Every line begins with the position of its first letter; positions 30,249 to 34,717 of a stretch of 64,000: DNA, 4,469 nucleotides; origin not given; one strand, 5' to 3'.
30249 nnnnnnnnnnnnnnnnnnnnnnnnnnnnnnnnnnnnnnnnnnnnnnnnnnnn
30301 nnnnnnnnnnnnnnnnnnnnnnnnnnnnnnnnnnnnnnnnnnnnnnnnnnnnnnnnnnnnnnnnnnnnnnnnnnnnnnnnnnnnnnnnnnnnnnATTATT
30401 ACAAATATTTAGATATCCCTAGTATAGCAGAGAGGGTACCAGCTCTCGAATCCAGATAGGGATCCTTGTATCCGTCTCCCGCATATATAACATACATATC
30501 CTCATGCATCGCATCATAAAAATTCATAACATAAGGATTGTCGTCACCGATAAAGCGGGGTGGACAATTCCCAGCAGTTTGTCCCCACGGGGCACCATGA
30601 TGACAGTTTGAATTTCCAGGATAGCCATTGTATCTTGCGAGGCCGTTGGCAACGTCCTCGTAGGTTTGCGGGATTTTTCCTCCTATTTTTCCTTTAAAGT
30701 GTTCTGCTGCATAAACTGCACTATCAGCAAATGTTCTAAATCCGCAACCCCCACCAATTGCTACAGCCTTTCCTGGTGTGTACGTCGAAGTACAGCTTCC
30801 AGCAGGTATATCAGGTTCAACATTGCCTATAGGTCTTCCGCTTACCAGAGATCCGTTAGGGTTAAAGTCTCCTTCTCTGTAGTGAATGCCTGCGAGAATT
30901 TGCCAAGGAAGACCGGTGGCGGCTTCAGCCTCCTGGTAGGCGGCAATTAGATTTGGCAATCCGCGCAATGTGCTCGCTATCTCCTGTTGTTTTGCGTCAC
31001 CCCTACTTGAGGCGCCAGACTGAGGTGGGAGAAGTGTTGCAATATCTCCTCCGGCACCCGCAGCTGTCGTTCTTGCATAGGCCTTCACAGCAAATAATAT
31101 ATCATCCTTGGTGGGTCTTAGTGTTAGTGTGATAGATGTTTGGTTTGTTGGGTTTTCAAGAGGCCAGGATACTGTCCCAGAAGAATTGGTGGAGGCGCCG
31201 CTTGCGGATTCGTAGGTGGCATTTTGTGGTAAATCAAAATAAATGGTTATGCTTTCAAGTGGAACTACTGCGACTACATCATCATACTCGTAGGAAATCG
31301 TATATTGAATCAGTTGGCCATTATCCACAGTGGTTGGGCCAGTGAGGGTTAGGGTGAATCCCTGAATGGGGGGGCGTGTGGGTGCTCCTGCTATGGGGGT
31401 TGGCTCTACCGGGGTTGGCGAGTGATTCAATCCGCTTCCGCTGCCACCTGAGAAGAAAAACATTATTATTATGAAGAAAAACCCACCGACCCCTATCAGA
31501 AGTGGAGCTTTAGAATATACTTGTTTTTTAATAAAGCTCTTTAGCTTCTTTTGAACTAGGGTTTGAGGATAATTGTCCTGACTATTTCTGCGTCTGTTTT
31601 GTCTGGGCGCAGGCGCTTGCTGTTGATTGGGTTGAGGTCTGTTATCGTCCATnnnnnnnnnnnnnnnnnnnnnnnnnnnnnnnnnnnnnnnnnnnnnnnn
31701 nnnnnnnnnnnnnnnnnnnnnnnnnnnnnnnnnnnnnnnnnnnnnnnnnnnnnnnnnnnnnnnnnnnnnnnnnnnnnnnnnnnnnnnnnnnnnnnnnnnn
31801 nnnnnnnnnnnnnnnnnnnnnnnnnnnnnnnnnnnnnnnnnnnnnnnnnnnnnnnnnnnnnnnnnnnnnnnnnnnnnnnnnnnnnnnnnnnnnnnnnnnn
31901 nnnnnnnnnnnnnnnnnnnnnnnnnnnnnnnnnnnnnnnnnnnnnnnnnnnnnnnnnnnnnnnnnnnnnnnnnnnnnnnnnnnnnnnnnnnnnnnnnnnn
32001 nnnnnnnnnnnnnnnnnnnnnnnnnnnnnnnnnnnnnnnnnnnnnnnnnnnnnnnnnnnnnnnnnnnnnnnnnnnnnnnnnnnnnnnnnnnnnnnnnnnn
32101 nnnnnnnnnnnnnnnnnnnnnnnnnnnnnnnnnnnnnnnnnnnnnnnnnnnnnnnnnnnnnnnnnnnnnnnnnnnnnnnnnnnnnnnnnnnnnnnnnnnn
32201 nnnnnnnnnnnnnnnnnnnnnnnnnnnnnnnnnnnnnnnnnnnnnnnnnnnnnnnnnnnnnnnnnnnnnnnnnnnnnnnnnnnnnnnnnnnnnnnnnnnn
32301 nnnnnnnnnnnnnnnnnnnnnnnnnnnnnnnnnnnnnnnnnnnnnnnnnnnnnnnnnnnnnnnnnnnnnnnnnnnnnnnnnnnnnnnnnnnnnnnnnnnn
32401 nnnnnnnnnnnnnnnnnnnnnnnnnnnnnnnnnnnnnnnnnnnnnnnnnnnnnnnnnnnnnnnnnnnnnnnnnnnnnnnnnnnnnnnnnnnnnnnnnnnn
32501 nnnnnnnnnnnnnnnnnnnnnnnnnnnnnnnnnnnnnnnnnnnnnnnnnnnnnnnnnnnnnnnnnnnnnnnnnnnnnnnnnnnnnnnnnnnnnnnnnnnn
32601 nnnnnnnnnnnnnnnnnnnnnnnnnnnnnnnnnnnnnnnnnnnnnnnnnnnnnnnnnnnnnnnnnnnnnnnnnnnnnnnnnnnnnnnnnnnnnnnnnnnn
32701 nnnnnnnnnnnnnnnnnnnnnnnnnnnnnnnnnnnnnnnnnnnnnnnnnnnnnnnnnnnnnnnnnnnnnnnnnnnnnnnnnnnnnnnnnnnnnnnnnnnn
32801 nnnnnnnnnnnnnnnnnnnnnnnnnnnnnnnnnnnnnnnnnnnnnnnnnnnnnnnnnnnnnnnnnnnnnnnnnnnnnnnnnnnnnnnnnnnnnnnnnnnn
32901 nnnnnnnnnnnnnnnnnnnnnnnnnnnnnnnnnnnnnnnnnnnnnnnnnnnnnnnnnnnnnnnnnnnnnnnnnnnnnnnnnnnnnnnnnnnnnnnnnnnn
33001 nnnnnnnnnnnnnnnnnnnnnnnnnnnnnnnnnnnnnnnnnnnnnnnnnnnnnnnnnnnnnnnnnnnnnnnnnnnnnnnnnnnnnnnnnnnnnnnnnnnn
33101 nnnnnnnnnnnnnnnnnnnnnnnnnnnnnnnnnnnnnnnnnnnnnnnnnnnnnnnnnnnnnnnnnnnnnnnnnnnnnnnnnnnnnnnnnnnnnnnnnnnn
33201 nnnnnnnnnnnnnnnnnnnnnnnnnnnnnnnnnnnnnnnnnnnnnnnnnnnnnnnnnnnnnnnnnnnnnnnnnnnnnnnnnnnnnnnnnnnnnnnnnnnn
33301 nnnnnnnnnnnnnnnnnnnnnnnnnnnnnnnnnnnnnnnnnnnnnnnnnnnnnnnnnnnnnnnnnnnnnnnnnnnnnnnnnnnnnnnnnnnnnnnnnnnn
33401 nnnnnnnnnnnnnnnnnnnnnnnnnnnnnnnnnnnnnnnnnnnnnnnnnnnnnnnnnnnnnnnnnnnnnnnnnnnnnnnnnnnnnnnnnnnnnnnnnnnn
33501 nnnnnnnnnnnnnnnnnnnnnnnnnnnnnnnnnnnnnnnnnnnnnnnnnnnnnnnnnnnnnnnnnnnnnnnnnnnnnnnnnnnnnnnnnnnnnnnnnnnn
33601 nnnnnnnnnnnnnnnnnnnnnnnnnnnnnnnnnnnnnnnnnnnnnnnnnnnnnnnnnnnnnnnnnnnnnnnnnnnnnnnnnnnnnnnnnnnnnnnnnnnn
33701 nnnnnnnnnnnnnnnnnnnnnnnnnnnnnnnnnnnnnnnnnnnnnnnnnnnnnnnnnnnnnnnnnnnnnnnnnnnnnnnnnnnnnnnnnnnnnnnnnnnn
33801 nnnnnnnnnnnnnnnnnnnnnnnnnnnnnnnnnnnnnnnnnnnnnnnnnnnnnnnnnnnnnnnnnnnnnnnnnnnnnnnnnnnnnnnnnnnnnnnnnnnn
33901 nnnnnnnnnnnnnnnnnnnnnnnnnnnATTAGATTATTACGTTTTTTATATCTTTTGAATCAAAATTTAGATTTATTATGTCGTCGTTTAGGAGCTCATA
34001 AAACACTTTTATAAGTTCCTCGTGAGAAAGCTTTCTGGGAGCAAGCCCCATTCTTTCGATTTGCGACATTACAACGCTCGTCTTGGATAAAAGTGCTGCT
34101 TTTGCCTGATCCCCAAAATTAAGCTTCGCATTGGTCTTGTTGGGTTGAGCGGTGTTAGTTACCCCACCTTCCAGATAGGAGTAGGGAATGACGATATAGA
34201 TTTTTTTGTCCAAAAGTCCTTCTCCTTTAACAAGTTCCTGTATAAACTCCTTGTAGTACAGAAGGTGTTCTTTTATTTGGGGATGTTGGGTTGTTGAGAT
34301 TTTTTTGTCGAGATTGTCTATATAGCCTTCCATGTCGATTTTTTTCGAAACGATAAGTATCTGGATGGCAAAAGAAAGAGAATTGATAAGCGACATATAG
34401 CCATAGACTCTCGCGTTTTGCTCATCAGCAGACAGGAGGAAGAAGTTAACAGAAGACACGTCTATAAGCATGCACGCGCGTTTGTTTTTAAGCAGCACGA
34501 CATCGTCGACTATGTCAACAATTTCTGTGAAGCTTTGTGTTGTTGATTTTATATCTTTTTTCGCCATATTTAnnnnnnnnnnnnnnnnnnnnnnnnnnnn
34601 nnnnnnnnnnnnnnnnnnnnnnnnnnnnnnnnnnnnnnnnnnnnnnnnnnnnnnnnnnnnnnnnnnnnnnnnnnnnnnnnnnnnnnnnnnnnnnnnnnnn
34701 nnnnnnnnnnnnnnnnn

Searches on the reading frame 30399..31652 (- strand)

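Call 8: search_protein_families(library=pfam, proteins=[window:30399-31652:-], max_evalue=0.01)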
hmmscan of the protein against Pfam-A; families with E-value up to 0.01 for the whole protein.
window:30399-31652:- (417 aa): 0 families

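Call 37: search_protein_families(library=ncbifam, proteins=[window:30399-31652:-], max_evalue=0.01)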
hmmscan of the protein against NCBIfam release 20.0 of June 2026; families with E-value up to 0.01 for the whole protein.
window:30399-31652:- (417 aa): 0 families

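Call 74: search_protein_families(library=pfam, proteins=[window:30399-31652:-], max_evalue=5)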
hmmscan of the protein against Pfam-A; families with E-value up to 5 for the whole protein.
window:30399-31652:- (417 aa): 1 family
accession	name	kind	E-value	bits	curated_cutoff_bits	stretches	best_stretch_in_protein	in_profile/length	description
PF20472.4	PDDEXK_11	-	0.079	13.1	23.7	1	373-397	82-107/145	PD-(D/E)XK nuclease superfamily domain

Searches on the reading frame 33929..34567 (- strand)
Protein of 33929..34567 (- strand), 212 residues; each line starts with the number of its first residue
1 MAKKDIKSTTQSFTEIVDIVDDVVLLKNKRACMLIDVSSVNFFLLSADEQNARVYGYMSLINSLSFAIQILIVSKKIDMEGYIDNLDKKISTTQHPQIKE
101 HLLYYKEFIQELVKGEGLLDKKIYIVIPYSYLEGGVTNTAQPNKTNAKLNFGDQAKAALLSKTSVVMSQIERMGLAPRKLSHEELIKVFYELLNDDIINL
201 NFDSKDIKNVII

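Call 8: search_protein_families(library=pfam, proteins=[window:33929-34567:-], max_evalue=0.01)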
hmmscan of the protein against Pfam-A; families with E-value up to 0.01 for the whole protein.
window:33929-34567:- (212 aa): 0 families

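Call 37: search_protein_families(library=ncbifam, proteins=[window:33929-34567:-], max_evalue=0.01)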
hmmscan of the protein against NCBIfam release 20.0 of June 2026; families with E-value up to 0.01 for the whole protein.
window:33929-34567:- (212 aa): 3 families
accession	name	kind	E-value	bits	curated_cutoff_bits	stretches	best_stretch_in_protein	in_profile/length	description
NF045975.1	VirB4_plasma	equivalog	1.8e-09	35.9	590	1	5-200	99-282/894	Mbov_0397 family ICE element conjugal transfer ATPase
NF041427.1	TrsD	subfamily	6e-05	23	200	1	7-194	12-200/201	TrsD/TraD family conjugative transfer protein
NF045971.1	conju_CD1110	equivalog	0.0016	16.8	325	0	26-208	18-181/752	VirB4-like conjugal transfer ATPase, CD1110 family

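Call 74: search_protein_families(library=pfam, proteins=[window:33929-34567:-], max_evalue=5)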
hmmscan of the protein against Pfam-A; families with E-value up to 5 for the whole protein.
window:33929-34567:- (212 aa): 0 families
